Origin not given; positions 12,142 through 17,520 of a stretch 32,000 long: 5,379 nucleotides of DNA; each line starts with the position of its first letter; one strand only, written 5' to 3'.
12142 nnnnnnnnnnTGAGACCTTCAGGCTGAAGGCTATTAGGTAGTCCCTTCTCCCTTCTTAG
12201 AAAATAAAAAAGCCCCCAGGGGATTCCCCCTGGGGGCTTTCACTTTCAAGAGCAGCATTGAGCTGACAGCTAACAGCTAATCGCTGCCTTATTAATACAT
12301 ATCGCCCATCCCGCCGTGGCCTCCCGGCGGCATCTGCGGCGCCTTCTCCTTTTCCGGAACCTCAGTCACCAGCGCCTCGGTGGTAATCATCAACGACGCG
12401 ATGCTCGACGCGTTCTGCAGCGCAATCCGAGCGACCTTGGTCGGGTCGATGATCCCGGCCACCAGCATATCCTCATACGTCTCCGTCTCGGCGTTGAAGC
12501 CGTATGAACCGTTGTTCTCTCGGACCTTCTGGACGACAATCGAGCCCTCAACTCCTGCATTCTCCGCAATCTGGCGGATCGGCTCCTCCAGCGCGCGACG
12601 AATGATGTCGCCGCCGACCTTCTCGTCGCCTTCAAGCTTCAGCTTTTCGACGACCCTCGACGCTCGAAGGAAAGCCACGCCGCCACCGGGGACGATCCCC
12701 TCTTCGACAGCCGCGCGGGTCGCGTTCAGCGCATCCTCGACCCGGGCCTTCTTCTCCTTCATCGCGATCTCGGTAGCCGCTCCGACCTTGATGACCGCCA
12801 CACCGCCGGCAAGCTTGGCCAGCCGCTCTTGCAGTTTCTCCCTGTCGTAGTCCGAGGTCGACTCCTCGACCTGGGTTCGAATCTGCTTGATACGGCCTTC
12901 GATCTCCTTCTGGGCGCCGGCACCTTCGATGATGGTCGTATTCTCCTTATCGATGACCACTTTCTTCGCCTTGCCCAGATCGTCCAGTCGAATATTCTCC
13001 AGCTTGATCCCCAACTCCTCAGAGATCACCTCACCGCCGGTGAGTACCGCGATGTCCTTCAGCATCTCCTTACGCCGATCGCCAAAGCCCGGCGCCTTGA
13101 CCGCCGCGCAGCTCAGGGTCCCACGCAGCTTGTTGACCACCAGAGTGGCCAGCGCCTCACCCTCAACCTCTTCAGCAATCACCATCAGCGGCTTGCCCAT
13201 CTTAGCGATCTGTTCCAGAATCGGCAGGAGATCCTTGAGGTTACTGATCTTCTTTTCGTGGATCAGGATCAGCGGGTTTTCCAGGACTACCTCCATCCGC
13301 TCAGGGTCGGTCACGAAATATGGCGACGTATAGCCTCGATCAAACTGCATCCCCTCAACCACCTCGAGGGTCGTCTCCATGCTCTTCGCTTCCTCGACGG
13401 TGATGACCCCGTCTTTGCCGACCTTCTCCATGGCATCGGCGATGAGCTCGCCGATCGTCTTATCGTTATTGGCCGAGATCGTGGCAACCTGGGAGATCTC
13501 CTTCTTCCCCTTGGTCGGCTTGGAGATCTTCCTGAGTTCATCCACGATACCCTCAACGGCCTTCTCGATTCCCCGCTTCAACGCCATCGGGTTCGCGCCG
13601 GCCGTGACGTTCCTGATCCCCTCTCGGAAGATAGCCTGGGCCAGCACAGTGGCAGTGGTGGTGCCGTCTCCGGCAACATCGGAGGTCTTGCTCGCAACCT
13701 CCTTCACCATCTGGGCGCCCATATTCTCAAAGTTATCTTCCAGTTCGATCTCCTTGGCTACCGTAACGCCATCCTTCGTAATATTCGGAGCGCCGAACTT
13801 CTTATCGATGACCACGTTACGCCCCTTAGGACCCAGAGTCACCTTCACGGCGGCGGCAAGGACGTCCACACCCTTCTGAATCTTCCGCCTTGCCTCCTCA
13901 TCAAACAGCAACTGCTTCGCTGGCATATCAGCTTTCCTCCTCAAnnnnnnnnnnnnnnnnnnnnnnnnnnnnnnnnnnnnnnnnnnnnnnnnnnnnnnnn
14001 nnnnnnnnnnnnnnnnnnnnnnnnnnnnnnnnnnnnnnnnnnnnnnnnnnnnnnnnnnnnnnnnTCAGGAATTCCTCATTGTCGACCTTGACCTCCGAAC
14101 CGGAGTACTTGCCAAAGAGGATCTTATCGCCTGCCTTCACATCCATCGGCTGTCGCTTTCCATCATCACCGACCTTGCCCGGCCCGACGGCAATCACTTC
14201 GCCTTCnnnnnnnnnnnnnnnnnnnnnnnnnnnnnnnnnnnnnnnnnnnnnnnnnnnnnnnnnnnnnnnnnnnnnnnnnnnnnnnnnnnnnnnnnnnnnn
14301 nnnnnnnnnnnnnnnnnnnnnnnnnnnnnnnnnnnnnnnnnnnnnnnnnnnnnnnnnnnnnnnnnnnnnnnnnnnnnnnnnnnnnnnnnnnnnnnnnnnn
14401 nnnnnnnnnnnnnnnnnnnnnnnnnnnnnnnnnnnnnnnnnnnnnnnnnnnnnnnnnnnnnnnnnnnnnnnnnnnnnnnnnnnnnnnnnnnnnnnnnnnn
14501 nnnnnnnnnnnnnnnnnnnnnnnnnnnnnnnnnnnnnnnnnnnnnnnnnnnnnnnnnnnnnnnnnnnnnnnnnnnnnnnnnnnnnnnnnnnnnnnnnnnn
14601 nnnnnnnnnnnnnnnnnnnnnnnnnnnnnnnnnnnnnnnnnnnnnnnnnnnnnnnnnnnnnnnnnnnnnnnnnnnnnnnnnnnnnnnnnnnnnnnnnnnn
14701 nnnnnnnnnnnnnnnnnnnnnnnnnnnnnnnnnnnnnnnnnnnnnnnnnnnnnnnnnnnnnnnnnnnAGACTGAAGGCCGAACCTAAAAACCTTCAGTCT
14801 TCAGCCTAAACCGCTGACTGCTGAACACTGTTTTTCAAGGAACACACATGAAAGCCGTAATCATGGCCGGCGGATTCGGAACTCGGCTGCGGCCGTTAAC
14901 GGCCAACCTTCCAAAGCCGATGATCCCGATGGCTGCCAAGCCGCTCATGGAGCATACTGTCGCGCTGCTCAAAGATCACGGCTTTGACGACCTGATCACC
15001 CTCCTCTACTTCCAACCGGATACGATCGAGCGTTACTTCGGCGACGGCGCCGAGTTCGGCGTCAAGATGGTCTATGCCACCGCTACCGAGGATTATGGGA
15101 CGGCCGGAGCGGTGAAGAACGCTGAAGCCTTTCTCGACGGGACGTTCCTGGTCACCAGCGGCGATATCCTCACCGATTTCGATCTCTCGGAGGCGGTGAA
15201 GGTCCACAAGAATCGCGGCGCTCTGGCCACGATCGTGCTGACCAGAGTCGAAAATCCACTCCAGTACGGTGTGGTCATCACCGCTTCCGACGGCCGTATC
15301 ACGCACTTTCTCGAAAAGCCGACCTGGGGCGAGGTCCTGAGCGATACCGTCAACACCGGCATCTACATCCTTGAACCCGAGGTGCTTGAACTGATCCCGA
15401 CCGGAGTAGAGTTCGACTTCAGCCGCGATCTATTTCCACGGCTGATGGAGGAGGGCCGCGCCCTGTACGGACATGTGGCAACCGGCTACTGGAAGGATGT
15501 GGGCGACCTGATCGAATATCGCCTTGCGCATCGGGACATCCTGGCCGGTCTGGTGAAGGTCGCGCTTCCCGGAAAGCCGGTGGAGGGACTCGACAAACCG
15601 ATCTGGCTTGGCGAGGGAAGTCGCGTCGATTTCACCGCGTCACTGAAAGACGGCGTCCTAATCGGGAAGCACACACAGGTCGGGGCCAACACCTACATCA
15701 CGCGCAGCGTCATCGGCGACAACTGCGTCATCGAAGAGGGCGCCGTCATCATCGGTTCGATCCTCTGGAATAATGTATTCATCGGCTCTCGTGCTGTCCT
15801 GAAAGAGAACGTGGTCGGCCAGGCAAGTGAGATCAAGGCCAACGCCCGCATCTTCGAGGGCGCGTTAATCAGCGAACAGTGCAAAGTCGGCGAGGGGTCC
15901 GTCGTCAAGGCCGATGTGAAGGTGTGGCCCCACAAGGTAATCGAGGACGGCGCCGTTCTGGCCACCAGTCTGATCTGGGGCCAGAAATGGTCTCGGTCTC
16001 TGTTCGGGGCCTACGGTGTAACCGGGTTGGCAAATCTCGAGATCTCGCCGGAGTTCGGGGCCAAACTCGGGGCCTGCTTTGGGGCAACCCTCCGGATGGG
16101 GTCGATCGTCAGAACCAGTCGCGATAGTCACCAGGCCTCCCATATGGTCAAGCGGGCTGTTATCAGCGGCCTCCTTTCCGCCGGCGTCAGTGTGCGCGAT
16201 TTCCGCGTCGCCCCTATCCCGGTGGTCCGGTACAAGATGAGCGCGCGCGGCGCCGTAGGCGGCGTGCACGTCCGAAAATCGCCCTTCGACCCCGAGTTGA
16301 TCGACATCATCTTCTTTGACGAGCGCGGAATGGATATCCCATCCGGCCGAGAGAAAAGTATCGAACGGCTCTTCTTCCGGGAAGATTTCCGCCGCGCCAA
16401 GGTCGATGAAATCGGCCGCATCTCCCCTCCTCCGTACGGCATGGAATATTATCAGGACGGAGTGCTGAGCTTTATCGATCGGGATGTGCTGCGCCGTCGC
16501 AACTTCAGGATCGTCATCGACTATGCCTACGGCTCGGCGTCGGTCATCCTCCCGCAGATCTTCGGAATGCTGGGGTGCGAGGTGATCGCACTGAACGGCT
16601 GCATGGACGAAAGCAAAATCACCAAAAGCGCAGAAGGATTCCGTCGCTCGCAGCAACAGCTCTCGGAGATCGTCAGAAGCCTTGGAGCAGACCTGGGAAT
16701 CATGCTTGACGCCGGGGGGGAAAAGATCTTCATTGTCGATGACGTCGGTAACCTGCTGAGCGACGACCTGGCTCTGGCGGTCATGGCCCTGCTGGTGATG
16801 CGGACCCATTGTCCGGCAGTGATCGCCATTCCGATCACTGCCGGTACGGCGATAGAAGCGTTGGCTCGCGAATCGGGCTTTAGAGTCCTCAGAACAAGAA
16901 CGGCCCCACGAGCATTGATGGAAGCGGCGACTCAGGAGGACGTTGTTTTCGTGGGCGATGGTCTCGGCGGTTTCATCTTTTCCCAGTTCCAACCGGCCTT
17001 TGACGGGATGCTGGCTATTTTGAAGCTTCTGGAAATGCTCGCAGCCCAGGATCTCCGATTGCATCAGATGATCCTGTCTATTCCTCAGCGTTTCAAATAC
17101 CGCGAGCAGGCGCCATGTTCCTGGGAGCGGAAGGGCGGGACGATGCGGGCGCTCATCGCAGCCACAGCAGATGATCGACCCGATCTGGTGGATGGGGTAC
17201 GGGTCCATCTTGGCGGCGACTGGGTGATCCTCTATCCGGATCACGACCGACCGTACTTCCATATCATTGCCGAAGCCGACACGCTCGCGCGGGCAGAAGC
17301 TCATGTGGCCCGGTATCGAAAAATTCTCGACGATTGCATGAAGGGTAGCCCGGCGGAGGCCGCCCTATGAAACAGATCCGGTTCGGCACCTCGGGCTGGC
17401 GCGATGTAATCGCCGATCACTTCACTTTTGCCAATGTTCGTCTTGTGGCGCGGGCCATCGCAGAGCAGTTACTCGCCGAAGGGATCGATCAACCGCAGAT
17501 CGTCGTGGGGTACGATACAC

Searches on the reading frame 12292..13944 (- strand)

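Call 3: search_protein_families(library=pfam, proteins=[window:12292-13944:-])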
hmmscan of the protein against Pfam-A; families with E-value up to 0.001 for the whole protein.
window:12292-13944:- (550 aa): 1 family
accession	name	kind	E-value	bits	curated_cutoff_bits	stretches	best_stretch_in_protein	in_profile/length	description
PF00118.29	Cpn60_TCP1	-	1.1e-78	265.5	34.3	1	29-528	1-488/490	TCP-1/cpn60 chaperonin family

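Call 59: search_protein_families(library=ncbifam, proteins=[window:12292-13944:-], max_evalue=0.00001)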
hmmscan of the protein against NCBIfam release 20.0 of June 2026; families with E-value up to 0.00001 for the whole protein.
window:12292-13944:- (550 aa): 18 families
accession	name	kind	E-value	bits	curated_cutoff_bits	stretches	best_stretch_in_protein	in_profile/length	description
NF009488.0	PRK12850.1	subfamily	4.6e-273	906.6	475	1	7-545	1-541/544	chaperonin GroEL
NF009489.0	PRK12851.1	subfamily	2.3e-271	900.9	464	1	7-541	1-536/541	chaperonin GroEL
NF000592.1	PRK00013.1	subfamily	3e-266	884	397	1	9-530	1-524/524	chaperonin GroEL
TIGR02348.1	GroEL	equivalog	1e-263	875.6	582.1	1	9-532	1-526/526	chaperonin GroEL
NF009487.0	PRK12849.1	subfamily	3.8e-258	857.2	352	1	9-547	2-541/543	chaperonin GroEL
NF010704.0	PRK14104.1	subfamily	2.1e-244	811.9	1041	1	7-549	1-544/546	chaperonin GroEL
NF038369.1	GroEL3_Chlamy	exception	7.4e-83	278.9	600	1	8-516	2-496/506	variant chaperonin GroEL3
NF038370.1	GroEL2_Chlamy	exception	2.2e-58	198.2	600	1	26-523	19-516/533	variant chaperonin GroEL2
NF041082.2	thermosome_alpha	equivalog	3e-25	89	450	2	17-191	17-187/519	thermosome subunit alpha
NF041083.2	thermosome_beta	equivalog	3.2e-25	89.1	400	2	16-188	16-184/520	thermosome subunit beta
TIGR02339.1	thermosome_arch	subfamily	2.3e-23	82.8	671.1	2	15-187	14-183/521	thermosome subunit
TIGR02345.1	chap_CCT_eta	equivalog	1.3e-20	73.2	669.2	2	26-214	27-226/523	T-complex protein 1 subunit eta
TIGR02347.1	chap_CCT_zeta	equivalog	2.8e-20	72.3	587.15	2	28-203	27-198/531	T-complex protein 1 subunit zeta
TIGR02342.1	chap_CCT_delta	equivalog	6e-18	64.7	695.35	1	27-190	19-179/517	T-complex protein 1 subunit delta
TIGR02343.1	chap_CCT_epsi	equivalog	4.8e-16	58.5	710.5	1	26-194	36-202/532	T-complex protein 1 subunit epsilon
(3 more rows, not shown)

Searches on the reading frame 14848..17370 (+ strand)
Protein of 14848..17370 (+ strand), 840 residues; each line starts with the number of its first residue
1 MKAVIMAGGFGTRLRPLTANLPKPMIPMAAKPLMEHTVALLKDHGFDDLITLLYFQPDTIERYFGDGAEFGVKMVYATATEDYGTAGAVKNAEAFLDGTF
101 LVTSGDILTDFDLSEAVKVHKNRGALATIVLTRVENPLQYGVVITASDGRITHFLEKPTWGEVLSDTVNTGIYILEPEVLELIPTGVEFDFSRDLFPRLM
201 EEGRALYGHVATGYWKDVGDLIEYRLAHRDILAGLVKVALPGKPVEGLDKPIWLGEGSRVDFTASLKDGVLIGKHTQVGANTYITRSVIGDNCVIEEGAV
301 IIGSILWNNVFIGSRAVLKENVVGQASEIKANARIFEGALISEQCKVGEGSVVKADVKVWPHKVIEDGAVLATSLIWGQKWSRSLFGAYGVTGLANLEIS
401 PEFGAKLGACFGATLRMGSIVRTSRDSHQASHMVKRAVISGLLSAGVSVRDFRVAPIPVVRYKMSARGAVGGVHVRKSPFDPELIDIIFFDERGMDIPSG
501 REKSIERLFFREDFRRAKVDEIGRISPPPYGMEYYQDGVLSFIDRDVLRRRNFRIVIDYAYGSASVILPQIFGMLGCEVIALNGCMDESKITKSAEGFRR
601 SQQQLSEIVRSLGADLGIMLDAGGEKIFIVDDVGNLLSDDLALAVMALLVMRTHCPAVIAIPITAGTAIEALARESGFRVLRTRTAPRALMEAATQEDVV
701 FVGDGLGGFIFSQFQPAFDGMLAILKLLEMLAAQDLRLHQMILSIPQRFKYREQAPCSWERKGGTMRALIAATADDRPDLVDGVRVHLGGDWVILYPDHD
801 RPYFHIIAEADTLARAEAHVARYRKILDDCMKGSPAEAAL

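Call 32: search_protein_families(library=pfam, proteins=[window:14848-17370:+])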
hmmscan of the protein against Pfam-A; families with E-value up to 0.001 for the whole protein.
window:14848-17370:+ (840 aa): 8 families
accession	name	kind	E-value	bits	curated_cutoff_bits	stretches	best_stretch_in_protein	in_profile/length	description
PF00483.29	NTP_transferase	-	4.9e-55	187.2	21.2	1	2-232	1-243/245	Nucleotidyl transferase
PF25084.1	LbH_EIF2B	-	1.1e-22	80.5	54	1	256-352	8-104/105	EIF2B subunit epsilon LbH domain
PF02878.22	PGM_PMM_I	-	3.2e-22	79.1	22.5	1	384-515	2-137/138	Phosphoglucomutase/phosphomannomutase, alpha/beta/alpha domain I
PF02879.22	PGM_PMM_II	-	1.7e-15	57.8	29.3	1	534-633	2-102/103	Phosphoglucomutase/phosphomannomutase, alpha/beta/alpha domain II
PF00132.30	Hexapep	-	3.3e-13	49.2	27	1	269-303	1-36/36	Bacterial transferase hexapeptide (six repeats)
PF02880.22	PGM_PMM_III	-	1.2e-08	35.5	20.7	1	644-748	7-114/115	Phosphoglucomutase/phosphomannomutase, alpha/beta/alpha domain III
PF24894.1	Hexapep_GlmU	-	3.9e-08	33.8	23.3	1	278-356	10-86/104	GlmU-like, C-terminal hexapeptide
PF12804.13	NTP_transf_3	-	1.1e-07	32.6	27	1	3-107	1-96/160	MobA-like NTP transferase domain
